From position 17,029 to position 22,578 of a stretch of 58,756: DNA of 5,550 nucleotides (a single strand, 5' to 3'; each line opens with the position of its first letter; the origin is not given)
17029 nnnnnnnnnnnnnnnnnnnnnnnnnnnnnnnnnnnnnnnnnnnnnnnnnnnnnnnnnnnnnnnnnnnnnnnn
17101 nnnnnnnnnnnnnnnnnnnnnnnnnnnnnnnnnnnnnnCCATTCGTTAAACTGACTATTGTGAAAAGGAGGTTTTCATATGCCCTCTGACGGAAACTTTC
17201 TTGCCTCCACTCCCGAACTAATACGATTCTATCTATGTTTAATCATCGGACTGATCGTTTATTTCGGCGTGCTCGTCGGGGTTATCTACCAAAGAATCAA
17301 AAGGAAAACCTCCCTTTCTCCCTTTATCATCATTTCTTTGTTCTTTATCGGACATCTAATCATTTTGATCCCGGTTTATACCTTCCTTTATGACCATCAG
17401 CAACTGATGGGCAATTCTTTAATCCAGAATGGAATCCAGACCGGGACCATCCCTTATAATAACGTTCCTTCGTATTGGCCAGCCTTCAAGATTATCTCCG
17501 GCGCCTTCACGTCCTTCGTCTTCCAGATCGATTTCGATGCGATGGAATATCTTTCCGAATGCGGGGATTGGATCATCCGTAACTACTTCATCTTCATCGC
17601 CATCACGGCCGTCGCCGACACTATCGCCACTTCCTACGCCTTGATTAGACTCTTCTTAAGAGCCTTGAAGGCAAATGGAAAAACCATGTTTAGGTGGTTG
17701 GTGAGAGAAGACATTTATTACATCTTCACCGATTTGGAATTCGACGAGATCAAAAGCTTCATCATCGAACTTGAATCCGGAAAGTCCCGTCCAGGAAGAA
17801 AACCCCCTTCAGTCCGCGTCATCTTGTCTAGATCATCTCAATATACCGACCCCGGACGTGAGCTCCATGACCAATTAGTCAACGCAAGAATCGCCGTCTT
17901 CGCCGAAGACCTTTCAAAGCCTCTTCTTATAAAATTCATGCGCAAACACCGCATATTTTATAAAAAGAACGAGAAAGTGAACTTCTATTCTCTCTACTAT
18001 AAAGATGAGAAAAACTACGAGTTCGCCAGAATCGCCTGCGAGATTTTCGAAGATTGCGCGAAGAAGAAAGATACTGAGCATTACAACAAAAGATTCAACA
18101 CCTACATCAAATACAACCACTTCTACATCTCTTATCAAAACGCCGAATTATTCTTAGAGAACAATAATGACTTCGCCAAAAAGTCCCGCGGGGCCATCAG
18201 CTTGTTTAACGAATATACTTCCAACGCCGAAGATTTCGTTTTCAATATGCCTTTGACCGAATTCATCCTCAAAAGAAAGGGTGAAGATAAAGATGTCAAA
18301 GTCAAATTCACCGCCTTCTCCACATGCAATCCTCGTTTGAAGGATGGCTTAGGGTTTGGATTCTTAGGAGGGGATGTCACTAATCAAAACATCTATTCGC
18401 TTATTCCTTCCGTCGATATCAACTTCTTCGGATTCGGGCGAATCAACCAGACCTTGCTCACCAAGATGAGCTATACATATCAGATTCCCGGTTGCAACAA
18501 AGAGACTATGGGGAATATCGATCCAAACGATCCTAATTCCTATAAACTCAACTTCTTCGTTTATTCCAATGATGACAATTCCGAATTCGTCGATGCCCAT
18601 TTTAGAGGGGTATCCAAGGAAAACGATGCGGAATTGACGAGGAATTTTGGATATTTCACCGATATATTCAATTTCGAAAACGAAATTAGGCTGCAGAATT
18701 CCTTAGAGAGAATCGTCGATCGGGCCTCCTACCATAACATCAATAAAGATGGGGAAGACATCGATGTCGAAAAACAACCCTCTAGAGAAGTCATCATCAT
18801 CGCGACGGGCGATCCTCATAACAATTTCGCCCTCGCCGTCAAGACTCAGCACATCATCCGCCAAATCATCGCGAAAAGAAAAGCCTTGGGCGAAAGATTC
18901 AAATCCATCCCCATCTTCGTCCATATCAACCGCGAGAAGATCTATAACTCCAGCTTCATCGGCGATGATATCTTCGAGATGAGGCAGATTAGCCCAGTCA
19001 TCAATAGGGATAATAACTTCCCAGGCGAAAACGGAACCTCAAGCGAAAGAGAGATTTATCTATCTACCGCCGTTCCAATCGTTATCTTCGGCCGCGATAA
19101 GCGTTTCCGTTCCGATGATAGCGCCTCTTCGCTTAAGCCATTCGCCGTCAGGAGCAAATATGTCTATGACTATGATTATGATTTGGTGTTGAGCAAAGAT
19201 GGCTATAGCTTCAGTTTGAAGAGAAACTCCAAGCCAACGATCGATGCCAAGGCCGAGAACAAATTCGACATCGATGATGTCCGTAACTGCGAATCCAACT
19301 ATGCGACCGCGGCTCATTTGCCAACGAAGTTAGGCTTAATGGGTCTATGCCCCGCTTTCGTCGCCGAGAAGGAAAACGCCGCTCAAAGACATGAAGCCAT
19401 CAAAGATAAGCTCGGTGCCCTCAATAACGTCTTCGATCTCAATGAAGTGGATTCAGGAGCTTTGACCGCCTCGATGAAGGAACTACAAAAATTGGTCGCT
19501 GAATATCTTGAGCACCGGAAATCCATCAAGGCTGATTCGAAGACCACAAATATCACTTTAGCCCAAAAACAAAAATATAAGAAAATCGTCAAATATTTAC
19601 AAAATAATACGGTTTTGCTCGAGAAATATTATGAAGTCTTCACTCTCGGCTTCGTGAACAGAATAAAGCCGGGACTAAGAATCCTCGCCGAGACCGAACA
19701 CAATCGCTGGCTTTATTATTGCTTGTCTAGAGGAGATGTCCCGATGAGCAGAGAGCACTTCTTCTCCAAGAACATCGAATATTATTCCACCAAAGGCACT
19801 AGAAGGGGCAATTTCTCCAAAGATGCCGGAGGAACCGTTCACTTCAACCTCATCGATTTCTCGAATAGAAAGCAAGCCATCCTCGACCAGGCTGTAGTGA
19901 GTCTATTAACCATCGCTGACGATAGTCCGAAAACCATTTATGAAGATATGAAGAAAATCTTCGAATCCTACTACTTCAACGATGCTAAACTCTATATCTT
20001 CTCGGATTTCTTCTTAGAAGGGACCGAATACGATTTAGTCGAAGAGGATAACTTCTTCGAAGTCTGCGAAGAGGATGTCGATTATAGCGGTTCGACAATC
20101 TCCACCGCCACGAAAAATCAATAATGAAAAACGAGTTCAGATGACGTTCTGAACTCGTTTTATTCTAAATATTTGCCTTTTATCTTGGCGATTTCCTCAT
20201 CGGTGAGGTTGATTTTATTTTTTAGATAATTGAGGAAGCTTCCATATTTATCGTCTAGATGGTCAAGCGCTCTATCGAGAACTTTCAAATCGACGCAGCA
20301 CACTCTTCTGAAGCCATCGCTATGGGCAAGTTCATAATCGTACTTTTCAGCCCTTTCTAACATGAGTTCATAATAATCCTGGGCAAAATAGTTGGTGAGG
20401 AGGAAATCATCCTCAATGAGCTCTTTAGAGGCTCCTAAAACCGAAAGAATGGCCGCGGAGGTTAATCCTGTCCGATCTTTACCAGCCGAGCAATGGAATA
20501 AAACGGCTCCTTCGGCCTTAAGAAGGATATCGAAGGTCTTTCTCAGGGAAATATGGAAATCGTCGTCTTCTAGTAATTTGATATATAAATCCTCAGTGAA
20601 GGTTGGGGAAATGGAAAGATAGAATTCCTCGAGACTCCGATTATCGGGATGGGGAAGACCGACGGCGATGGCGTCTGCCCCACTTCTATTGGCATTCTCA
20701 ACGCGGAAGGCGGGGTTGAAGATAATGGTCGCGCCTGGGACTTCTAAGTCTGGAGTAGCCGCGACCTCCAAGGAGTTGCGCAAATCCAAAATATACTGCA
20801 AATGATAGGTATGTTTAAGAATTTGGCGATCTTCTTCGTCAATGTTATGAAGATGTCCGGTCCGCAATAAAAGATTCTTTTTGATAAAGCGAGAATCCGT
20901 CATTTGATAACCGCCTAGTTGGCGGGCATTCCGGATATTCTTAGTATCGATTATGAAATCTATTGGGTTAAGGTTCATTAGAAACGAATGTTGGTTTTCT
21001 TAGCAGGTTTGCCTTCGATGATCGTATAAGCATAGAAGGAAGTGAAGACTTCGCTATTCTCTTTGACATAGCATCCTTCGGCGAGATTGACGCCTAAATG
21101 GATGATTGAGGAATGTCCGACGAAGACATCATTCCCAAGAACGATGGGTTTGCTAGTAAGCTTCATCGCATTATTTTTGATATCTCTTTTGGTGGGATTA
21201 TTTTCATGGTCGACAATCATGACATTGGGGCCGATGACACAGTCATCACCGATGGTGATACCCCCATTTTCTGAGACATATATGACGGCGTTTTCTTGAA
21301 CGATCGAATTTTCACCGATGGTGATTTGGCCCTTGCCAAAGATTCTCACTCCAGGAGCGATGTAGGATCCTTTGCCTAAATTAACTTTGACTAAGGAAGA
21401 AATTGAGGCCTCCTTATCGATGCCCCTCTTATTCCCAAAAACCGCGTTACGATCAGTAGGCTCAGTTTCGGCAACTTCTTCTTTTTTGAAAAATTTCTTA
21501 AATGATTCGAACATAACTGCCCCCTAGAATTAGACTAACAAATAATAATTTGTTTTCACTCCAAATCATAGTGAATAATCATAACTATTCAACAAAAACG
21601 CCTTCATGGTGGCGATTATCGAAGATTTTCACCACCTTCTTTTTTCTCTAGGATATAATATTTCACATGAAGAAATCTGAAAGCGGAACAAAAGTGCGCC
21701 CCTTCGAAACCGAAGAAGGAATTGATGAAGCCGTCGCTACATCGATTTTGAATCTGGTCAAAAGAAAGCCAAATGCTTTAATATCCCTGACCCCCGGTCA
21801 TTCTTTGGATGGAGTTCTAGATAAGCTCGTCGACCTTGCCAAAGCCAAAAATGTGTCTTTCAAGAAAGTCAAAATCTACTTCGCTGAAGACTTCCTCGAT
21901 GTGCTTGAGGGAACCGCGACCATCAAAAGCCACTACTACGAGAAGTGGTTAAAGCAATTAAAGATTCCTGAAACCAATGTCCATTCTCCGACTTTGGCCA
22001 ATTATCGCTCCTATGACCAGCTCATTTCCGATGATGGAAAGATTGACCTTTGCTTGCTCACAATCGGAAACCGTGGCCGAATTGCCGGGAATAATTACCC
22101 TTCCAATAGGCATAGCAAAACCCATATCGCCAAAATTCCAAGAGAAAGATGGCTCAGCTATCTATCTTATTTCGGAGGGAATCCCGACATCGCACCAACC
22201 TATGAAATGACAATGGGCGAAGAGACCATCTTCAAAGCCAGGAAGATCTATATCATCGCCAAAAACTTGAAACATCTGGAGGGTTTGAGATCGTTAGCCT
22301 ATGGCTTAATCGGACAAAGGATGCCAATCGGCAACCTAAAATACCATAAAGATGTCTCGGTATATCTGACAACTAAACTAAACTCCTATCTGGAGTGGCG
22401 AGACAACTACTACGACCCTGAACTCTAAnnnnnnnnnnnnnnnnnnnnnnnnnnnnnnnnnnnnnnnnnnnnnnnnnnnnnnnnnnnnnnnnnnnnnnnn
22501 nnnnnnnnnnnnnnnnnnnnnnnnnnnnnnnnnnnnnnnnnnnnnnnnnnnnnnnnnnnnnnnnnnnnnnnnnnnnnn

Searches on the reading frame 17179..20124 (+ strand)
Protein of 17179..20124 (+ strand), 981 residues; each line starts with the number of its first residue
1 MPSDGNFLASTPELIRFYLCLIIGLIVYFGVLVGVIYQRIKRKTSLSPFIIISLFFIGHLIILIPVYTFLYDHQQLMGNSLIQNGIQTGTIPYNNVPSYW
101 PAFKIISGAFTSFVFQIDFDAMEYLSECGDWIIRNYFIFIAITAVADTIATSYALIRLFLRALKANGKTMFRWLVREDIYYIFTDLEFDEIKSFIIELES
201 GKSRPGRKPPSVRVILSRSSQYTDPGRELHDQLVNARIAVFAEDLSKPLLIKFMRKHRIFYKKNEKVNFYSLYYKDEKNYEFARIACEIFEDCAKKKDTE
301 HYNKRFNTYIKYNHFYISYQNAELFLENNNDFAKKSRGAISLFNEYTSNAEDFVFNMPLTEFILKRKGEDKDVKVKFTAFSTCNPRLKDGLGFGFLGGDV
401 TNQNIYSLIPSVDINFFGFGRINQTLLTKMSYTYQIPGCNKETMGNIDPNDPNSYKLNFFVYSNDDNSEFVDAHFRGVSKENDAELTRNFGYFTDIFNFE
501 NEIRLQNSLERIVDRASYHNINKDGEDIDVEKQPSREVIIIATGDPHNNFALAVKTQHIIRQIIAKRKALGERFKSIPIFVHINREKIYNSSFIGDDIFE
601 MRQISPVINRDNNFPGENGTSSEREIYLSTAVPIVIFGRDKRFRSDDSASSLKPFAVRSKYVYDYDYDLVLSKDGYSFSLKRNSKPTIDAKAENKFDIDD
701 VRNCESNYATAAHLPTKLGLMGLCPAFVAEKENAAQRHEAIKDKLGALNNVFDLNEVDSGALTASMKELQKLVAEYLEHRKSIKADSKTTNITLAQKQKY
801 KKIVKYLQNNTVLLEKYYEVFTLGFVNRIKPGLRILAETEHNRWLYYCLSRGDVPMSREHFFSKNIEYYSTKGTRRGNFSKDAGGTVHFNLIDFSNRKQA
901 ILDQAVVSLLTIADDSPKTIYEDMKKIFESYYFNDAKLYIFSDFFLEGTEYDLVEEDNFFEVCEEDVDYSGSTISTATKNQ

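Call 6: search_protein_families(library=pfam, proteins=[window:17179-20124:+], max_evalue=0.01)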
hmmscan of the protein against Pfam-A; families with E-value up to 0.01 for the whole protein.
window:17179-20124:+ (981 aa): 0 families

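Call 7: search_protein_families(library=padloc, proteins=[window:17179-20124:+], max_evalue=0.01)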
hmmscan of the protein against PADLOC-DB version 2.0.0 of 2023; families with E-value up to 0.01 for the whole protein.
window:17179-20124:+ (981 aa): 0 families

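Call 8: search_protein_families(library=ncbifam, proteins=[window:17179-20124:+], max_evalue=0.01)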
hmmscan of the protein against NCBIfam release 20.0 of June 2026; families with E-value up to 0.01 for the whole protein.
window:17179-20124:+ (981 aa): 0 families

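Call 56: search_protein_representatives(protein=window:17179-20124:+)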
Query: 981 residues. Proteins with E-value up to 0.001 (for the whole library): 24; up to 1e-10: 13; up to 1e-30: 3. The best 24 are listed.
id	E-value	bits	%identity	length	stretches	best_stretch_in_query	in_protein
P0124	0.0e+00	2233.3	100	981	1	1-981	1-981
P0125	9.6e-40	153.2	32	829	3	103-439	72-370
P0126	8.9e-39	150.0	31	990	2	101-742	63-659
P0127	7.2e-21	90.7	31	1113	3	106-363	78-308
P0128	7.5e-18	80.8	28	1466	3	315-723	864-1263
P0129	2.3e-17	79.2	31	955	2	28-435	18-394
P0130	2.3e-15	72.6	26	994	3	228-723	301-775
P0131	6.3e-14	67.8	30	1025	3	149-562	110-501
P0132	8.5e-13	64.0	29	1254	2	181-588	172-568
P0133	2.0e-12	62.8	28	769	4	103-361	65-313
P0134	2.7e-11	59.0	24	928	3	265-703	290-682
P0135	3.0e-11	58.9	31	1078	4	25-360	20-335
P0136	4.2e-11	58.4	31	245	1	50-291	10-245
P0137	2.8e-09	52.4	28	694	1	141-473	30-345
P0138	7.2e-09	51.0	35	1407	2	120-369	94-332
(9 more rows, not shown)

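Call 58: search_protein_families(library=pfam, alignment_id=A5, max_evalue=0.01)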
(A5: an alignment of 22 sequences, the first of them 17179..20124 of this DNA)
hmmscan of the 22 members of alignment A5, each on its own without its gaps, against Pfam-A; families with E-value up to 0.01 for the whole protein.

A. member 1, window:17179-20124:+ (981 aa): 0 families

B. families by the number of members that match (of 22 scanned): 3 families
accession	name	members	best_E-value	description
PF10018.14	Med4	1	0.00062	Vitamin-D-receptor interacting Mediator subunit 4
PF10473.14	CENP-F_leu_zip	1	0.0015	Leucine-rich repeats of kinetochore protein Cenp-F/LEK1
PF13476.12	AAA_23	1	0.0027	AAA domain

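Call 59: search_solved_structures(query=A5, max_evalue=1, show_alignments=2)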
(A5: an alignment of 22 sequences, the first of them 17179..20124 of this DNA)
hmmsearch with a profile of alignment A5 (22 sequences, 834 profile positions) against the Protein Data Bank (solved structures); distinct sequences matched with E-value up to 1: 1.
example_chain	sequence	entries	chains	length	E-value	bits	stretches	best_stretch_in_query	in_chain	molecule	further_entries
4dd5_A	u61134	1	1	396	0.63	11.5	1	508-555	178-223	Acetyl-CoA acetyltransferase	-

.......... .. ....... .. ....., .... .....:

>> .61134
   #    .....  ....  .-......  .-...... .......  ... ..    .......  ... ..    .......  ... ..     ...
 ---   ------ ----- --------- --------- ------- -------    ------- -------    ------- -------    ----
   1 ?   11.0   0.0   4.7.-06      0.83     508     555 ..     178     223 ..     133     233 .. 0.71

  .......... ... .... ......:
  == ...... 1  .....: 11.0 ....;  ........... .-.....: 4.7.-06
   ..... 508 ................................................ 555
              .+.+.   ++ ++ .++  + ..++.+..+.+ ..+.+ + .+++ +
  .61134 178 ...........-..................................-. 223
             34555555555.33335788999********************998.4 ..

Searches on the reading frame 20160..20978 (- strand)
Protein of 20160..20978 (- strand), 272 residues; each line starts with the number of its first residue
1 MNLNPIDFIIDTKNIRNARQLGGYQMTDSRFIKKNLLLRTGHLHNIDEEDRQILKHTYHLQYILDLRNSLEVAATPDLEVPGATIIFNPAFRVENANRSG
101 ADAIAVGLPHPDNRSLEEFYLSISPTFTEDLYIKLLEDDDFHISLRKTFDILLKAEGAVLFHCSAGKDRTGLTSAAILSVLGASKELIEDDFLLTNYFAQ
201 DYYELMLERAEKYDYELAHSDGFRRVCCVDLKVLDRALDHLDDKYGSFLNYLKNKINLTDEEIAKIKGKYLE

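Call 42: search_protein_families(library=pfam, proteins=[window:20160-20978:-], max_evalue=0.0001)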
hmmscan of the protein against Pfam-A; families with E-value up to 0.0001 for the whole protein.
window:20160-20978:- (272 aa): 1 family
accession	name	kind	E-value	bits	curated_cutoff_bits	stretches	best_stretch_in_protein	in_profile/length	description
PF13350.11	Y_phosphatase3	-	1.9e-52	179.1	22.2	1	11-272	2-240/240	Tyrosine phosphatase family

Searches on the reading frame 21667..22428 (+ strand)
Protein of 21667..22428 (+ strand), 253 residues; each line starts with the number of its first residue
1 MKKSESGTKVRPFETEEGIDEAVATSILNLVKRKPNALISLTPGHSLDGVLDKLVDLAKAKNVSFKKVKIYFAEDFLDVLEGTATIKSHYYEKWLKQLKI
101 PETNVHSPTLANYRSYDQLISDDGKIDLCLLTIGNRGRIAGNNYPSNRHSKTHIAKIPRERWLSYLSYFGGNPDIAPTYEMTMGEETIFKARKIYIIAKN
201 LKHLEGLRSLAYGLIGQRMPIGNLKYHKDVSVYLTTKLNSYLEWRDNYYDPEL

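Call 42: search_protein_families(library=pfam, proteins=[window:21667-22428:+], max_evalue=0.0001)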
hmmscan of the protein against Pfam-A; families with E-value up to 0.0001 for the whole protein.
window:21667-22428:+ (253 aa): 1 family
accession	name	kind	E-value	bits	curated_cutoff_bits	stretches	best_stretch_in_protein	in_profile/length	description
PF01182.26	Glucosamine_iso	-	1.1e-05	25.9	27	1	20-202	11-194/225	Glucosamine-6-phosphate isomerases/6-phosphogluconolactonase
